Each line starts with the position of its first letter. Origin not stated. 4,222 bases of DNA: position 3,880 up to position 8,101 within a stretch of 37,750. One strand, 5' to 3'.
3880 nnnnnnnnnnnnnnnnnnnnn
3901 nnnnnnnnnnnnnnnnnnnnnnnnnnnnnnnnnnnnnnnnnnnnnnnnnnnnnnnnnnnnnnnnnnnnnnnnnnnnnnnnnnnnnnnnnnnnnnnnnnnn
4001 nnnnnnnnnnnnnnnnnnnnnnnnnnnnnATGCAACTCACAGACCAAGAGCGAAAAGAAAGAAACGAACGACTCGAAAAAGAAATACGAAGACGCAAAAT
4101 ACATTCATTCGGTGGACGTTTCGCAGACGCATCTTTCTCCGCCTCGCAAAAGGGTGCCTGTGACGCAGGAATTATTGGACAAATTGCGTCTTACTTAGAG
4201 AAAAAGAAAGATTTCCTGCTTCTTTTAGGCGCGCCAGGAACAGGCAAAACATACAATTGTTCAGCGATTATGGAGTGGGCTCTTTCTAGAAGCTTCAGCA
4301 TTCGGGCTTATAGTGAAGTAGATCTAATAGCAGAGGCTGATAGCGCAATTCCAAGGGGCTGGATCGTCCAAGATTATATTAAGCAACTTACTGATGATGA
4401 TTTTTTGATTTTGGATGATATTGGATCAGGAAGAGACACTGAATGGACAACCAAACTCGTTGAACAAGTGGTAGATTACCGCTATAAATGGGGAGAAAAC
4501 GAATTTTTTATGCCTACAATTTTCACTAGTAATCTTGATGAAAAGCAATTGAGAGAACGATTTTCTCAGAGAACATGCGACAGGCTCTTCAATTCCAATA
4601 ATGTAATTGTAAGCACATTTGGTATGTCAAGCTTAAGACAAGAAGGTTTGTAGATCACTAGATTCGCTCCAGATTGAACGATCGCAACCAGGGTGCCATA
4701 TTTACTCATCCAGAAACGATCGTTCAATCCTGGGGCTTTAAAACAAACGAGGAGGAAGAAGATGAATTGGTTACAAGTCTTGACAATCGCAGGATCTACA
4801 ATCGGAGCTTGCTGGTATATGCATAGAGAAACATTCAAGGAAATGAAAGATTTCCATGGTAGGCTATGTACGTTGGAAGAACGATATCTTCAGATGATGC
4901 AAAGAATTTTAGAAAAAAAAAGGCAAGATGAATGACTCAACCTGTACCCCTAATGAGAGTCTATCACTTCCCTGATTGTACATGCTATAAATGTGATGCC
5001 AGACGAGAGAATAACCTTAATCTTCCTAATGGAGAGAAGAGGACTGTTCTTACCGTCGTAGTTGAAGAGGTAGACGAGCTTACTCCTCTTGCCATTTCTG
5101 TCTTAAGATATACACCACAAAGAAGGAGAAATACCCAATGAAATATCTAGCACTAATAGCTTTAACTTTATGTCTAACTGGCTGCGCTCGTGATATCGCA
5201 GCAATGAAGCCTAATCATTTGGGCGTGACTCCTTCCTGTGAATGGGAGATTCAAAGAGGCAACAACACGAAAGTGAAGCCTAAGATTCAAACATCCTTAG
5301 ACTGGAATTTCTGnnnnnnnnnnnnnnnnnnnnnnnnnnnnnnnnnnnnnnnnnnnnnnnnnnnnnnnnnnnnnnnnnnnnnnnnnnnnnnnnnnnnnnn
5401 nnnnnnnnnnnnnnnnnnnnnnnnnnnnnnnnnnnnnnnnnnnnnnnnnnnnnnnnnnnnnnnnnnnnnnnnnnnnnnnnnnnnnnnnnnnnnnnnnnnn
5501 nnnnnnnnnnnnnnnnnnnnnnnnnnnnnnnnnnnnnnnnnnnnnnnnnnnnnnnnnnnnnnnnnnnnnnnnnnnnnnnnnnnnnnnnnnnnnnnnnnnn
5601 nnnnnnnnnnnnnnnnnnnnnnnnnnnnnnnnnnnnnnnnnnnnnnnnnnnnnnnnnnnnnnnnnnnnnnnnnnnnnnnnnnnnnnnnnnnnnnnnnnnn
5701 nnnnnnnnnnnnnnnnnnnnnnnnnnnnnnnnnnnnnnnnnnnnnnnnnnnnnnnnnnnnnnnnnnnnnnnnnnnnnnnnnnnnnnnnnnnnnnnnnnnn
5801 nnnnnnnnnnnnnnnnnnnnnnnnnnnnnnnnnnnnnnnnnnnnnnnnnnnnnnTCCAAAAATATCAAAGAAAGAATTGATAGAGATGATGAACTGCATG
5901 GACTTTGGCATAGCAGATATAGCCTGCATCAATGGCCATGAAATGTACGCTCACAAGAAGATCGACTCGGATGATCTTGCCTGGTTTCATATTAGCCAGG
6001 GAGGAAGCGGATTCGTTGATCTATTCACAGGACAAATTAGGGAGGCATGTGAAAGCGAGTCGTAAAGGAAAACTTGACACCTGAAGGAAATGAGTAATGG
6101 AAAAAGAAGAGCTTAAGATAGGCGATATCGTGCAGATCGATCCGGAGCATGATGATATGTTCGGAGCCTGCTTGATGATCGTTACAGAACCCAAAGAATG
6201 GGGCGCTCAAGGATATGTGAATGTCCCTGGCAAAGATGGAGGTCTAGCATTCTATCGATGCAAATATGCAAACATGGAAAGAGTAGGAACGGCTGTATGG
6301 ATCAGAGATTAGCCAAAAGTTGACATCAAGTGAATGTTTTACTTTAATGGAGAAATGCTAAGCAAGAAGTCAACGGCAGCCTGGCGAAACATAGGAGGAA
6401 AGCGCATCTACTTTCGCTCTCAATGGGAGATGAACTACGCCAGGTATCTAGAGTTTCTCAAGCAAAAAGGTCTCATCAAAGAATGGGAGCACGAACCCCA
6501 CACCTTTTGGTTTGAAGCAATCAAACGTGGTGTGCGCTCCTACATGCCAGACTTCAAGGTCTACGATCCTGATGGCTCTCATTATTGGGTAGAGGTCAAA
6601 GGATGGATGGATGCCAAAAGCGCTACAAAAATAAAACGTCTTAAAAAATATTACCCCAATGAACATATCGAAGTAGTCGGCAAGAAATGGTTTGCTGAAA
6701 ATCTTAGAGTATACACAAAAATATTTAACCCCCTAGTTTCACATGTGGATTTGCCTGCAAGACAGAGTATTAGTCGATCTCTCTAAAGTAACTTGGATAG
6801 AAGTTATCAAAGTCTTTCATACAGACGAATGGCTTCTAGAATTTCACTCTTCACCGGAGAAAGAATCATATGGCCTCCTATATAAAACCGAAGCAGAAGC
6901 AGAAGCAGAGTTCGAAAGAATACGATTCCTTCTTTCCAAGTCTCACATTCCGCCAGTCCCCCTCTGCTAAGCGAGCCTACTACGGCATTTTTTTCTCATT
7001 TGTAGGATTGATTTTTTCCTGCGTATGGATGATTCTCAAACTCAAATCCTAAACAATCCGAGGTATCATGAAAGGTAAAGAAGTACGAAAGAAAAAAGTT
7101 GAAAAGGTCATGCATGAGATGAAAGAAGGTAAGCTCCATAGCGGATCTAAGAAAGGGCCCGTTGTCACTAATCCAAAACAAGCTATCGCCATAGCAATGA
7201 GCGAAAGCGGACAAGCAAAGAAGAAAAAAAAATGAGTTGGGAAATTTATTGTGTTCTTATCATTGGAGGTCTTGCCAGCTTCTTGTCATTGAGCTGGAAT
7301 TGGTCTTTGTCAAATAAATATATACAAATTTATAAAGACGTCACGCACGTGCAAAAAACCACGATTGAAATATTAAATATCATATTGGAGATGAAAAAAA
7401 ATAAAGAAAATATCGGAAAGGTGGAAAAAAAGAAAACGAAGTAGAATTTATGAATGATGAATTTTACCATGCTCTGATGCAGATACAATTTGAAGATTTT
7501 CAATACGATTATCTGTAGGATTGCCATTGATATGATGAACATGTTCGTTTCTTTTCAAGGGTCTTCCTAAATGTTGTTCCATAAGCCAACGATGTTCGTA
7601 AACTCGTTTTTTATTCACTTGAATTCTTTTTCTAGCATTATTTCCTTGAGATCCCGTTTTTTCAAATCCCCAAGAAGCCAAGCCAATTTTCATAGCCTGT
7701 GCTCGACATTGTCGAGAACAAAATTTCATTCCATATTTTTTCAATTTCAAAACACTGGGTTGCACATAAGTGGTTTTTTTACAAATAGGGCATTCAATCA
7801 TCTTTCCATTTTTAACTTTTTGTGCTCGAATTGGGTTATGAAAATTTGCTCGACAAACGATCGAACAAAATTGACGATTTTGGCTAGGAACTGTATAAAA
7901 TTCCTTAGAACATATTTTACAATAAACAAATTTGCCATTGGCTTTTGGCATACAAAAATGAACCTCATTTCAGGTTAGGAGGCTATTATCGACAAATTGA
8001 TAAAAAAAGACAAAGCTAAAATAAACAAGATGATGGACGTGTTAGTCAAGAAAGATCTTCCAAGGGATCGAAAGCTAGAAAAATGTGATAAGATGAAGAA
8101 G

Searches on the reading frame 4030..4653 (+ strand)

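Call 47: search_protein_families(library=pfam, max_evalue=0.01, proteins=[window:4030-4653:+])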
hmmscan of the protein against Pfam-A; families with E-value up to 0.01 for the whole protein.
window:4030-4653:+ (207 aa): 6 families
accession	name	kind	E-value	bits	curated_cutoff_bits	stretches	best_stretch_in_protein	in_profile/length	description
PF01695.23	IstB_IS21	-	9.3e-12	45.4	24.1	1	3-173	36-198/238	IstB-like ATP binding protein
PF20720.3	nSTAND3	-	4.2e-05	23.7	27.2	1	58-107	15-61/155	Novel STAND NTPase 3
PF01443.25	Viral_helicase1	-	0.00059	20.2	21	1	65-135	3-72/228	Viral superfamily 1 RNA helicase core domain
PF13401.12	AAA_22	-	0.00061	20.5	27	1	59-99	4-41/130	AAA domain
PF00004.35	AAA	-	0.002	19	21.2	1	63-134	1-69/131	ATPase family associated with various cellular activities (AAA)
PF13245.12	AAA_19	-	0.0023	18.5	25.1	1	59-90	10-41/134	AAA domain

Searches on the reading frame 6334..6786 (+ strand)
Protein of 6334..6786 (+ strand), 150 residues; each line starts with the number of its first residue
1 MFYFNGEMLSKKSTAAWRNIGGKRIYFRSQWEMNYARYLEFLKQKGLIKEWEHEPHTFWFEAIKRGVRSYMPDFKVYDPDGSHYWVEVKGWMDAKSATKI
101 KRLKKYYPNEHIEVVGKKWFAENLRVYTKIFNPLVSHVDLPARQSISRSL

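Call 47: search_protein_families(library=pfam, max_evalue=0.01, proteins=[window:6334-6786:+])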
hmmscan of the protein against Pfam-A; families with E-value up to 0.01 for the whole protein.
window:6334-6786:+ (150 aa): 1 family
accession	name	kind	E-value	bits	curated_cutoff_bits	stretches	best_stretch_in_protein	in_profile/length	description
PF06356.17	DUF1064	-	8.2e-07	29.9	24.7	1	22-112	11-106/117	Protein of unknown function (DUF1064)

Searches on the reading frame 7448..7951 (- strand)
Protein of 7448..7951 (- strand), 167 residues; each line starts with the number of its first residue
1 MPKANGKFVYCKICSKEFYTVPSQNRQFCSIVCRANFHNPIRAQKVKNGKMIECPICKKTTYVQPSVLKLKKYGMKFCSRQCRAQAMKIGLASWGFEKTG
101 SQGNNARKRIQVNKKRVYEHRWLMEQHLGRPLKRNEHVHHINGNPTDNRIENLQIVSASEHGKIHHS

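Call 47: search_protein_families(library=pfam, max_evalue=0.01, proteins=[window:7448-7951:-])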
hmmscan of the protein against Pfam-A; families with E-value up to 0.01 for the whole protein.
window:7448-7951:- (167 aa): 3 families
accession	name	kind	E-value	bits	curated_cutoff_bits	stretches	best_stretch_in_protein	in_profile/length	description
PF13392.12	HNH_3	-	7.6e-14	51.5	24.8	1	118-162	2-45/46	HNH endonuclease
PF06467.20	zf-FCS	-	4e-06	27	22.4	1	48-84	1-37/39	MYM-type Zinc finger with FCS sequence motif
PF03884.20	YacG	-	0.0019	18.3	25.5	0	52-98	1-38/52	DNA gyrase inhibitor YacG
